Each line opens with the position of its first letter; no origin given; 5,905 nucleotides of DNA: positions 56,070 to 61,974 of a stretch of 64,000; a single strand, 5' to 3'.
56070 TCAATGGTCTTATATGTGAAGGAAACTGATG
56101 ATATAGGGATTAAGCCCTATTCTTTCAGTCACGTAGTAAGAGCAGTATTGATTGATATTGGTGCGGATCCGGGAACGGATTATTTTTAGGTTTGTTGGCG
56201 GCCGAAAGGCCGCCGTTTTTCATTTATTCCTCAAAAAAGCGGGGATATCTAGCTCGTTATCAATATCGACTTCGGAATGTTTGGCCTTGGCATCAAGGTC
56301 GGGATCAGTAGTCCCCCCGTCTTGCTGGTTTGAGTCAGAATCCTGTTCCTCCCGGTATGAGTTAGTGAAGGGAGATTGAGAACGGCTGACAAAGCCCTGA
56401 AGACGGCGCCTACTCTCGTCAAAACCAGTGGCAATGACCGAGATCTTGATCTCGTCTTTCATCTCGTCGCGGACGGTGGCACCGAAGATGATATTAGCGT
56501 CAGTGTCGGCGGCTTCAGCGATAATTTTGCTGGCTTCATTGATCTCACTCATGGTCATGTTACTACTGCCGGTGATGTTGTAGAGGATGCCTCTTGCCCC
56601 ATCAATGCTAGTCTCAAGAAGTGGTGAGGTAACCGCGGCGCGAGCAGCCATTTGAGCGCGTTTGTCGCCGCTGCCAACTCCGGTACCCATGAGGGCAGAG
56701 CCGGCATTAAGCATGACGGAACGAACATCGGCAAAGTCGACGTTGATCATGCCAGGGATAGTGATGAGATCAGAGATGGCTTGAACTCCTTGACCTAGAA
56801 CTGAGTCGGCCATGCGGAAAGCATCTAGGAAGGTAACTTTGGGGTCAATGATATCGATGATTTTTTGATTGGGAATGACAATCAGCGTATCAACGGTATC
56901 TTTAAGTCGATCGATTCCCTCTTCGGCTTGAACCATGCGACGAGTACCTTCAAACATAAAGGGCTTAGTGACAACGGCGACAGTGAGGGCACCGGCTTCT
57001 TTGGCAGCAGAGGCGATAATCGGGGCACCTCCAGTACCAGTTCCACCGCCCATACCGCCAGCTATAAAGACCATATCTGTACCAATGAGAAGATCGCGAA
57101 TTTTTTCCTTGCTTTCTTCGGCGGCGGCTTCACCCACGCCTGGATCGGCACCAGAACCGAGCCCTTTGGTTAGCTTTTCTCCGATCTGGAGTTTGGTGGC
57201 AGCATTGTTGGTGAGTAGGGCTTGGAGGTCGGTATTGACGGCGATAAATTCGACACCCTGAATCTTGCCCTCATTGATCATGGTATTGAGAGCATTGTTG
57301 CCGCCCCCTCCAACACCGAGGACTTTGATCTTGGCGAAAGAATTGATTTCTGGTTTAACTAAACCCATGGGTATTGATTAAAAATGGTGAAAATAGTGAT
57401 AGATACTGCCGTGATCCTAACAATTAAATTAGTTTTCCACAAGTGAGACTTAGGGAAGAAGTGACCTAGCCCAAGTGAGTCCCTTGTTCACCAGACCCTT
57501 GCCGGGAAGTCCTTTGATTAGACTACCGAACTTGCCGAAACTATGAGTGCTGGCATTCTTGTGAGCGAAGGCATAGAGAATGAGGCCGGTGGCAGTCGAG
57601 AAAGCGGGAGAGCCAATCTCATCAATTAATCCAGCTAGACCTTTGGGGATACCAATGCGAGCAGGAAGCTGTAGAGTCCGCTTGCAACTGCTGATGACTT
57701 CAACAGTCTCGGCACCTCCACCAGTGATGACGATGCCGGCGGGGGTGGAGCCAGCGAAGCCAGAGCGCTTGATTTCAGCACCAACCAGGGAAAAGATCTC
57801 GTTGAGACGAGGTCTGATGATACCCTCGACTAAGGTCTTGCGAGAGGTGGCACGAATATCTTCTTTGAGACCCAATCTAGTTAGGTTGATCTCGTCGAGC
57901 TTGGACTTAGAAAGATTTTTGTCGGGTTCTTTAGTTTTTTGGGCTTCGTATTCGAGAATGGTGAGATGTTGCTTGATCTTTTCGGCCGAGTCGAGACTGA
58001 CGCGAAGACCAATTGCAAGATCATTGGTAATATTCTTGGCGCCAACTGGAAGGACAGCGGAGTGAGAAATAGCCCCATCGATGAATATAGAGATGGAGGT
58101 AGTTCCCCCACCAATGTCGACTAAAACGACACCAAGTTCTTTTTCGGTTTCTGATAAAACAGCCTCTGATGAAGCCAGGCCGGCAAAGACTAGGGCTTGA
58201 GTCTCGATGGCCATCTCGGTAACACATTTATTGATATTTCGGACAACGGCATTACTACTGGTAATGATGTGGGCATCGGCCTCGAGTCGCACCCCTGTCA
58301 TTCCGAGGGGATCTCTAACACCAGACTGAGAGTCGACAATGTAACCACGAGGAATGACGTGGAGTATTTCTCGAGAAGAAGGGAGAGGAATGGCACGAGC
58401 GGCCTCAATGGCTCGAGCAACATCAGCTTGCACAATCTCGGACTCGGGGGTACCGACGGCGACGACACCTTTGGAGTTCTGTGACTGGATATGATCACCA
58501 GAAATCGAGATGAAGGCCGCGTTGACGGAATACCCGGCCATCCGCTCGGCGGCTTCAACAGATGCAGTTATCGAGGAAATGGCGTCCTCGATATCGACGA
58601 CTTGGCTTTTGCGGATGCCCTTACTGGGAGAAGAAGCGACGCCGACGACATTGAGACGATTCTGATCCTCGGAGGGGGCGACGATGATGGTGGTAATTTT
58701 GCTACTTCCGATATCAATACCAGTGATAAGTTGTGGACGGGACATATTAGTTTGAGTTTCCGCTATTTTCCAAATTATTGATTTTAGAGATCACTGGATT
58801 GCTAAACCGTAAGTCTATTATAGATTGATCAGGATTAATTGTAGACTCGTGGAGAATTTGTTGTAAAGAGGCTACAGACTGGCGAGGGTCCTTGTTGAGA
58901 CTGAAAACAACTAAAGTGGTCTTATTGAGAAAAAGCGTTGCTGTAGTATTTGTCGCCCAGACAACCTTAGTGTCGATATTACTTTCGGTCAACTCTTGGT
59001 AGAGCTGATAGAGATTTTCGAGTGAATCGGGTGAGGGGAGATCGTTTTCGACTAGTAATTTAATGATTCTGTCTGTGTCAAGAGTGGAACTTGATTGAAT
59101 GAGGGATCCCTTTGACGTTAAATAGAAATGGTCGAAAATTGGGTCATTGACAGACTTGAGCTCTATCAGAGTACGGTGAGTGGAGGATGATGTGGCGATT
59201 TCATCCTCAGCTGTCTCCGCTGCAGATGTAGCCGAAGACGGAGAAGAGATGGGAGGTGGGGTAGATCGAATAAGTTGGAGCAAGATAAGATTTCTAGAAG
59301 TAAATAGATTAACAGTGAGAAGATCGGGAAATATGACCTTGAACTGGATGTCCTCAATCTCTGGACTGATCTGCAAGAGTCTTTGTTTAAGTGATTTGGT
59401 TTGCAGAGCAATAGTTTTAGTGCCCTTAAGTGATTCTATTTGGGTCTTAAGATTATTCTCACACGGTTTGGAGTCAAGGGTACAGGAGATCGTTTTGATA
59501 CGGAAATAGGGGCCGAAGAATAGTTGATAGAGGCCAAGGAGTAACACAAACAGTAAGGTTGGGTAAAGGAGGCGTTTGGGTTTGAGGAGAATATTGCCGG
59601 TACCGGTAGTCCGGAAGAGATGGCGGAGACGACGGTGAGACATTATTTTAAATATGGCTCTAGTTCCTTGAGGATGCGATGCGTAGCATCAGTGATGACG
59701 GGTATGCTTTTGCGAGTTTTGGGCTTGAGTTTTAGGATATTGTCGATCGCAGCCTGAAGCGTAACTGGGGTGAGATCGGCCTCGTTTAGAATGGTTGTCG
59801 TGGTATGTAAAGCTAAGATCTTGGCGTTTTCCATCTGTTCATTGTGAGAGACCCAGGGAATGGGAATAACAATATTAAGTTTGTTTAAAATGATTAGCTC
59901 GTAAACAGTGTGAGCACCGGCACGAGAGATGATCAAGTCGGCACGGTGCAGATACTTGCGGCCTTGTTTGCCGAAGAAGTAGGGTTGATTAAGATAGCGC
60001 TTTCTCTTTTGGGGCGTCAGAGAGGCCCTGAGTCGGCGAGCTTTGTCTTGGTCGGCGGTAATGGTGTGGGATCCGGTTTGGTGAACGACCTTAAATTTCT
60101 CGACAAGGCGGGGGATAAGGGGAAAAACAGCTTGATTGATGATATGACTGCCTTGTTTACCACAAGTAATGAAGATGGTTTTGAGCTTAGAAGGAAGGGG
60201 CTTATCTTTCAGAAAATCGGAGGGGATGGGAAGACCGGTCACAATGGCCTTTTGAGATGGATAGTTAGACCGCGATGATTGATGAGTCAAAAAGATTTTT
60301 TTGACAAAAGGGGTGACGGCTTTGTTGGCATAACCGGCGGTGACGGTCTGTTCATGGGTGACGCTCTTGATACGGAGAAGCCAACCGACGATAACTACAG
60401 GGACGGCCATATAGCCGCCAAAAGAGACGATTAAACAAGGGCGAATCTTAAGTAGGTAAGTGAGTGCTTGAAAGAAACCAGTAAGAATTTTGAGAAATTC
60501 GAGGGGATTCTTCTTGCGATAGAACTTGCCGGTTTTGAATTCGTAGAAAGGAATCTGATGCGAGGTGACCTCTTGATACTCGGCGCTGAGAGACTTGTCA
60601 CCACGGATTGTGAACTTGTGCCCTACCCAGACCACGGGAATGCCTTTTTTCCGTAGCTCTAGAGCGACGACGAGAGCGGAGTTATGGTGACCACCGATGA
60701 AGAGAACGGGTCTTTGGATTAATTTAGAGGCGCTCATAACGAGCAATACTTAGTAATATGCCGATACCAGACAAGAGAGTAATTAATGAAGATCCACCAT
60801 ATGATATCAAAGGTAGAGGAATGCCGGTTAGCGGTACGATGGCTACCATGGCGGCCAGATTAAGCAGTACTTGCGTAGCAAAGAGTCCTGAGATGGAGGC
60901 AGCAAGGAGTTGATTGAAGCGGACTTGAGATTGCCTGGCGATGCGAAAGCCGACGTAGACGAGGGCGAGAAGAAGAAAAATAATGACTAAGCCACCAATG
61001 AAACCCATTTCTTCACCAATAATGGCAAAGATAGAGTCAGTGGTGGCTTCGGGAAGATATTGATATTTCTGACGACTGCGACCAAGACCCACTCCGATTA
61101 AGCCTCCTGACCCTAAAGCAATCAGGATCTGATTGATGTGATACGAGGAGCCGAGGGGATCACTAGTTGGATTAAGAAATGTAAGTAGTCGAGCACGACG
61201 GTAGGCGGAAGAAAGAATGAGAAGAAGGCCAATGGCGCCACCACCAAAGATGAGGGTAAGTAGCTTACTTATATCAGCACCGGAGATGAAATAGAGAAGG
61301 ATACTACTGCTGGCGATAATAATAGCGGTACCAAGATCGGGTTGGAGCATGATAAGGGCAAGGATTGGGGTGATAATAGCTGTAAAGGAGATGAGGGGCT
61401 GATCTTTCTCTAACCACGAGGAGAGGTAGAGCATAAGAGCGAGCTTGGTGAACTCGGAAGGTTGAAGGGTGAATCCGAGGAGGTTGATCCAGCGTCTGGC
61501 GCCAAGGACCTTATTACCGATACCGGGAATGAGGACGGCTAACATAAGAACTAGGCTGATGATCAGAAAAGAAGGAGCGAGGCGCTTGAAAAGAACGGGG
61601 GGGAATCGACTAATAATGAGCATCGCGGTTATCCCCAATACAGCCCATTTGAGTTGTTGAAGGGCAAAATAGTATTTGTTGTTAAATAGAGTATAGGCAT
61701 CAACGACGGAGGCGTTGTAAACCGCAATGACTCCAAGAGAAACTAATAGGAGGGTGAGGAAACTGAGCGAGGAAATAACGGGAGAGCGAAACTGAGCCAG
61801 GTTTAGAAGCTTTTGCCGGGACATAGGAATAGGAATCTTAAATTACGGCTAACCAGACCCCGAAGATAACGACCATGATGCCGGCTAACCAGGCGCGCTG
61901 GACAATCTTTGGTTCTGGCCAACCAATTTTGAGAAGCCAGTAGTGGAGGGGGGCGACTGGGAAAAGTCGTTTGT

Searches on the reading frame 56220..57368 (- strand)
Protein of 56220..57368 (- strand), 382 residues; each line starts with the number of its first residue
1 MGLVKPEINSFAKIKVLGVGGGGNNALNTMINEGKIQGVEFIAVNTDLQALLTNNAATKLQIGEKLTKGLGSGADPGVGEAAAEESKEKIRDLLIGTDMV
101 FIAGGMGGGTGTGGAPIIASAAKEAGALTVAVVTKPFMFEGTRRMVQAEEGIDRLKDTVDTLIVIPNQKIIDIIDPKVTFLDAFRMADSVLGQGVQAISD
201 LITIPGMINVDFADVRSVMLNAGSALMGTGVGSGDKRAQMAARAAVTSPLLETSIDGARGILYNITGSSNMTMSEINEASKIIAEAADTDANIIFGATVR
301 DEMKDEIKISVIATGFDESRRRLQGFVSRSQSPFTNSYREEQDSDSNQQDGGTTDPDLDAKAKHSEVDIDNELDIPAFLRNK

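Call 87: search_protein_families(library=pfam, proteins=[window:56220-57368:-], max_evalue=0.00001)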
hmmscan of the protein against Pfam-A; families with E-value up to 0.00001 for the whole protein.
window:56220-57368:- (382 aa): 2 families
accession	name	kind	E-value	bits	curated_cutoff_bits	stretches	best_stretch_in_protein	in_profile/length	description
PF00091.31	Tubulin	-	5.1e-48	164.3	33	1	13-175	1-190/190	Tubulin/FtsZ family, GTPase domain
PF12327.13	FtsZ_C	-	4.9e-33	113.7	27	1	223-317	1-95/95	FtsZ family, C-terminal domain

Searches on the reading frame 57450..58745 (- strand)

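Call 87: search_protein_families(library=pfam, proteins=[window:57450-58745:-], max_evalue=0.00001)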
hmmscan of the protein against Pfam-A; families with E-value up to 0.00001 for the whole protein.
window:57450-58745:- (431 aa): 3 families
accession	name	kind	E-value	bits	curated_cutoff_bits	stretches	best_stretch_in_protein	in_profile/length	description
PF14450.12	FtsA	-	3.6e-32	111.8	31.8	2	207-387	1-127/127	Cell division protein FtsA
PF02491.25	SHS2_FTSA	-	1.8e-31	108.8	25.4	1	83-162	1-79/79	SHS2 domain inserted in FTSA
PF06277.17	EutA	-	1.8e-06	27.6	27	1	186-257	126-197/475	Ethanolamine utilisation protein EutA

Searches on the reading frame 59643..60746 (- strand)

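Call 87: search_protein_families(library=pfam, proteins=[window:59643-60746:-], max_evalue=0.00001)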
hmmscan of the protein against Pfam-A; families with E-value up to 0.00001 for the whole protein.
window:59643-60746:- (367 aa): 2 families
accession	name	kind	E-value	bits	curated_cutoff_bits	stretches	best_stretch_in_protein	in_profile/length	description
PF04101.22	Glyco_tran_28_C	-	1.4e-25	90.7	22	1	190-343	1-146/166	Glycosyltransferase family 28 C-terminal domain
PF03033.26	Glyco_transf_28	-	6.3e-18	65.6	26.2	1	18-152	9-138/139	Glycosyltransferase family 28 N-terminal domain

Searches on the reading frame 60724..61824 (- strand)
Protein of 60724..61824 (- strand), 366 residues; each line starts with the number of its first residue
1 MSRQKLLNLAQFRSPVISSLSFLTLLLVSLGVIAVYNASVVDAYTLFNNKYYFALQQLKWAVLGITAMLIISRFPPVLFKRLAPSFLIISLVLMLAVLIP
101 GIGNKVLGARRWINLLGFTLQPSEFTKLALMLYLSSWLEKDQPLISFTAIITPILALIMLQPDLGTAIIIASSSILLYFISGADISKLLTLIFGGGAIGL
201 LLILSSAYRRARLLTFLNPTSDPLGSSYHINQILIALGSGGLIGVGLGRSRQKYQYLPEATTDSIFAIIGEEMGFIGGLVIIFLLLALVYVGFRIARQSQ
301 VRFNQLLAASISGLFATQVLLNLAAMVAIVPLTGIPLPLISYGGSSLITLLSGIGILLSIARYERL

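Call 87: search_protein_families(library=pfam, proteins=[window:60724-61824:-], max_evalue=0.00001)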
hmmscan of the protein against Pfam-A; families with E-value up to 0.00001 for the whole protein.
window:60724-61824:- (366 aa): 1 family
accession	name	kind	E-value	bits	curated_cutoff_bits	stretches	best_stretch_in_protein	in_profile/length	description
PF01098.24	FTSW_RODA_SPOVE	-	2.8e-100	336.2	26.4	1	22-365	6-355/356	Cell cycle protein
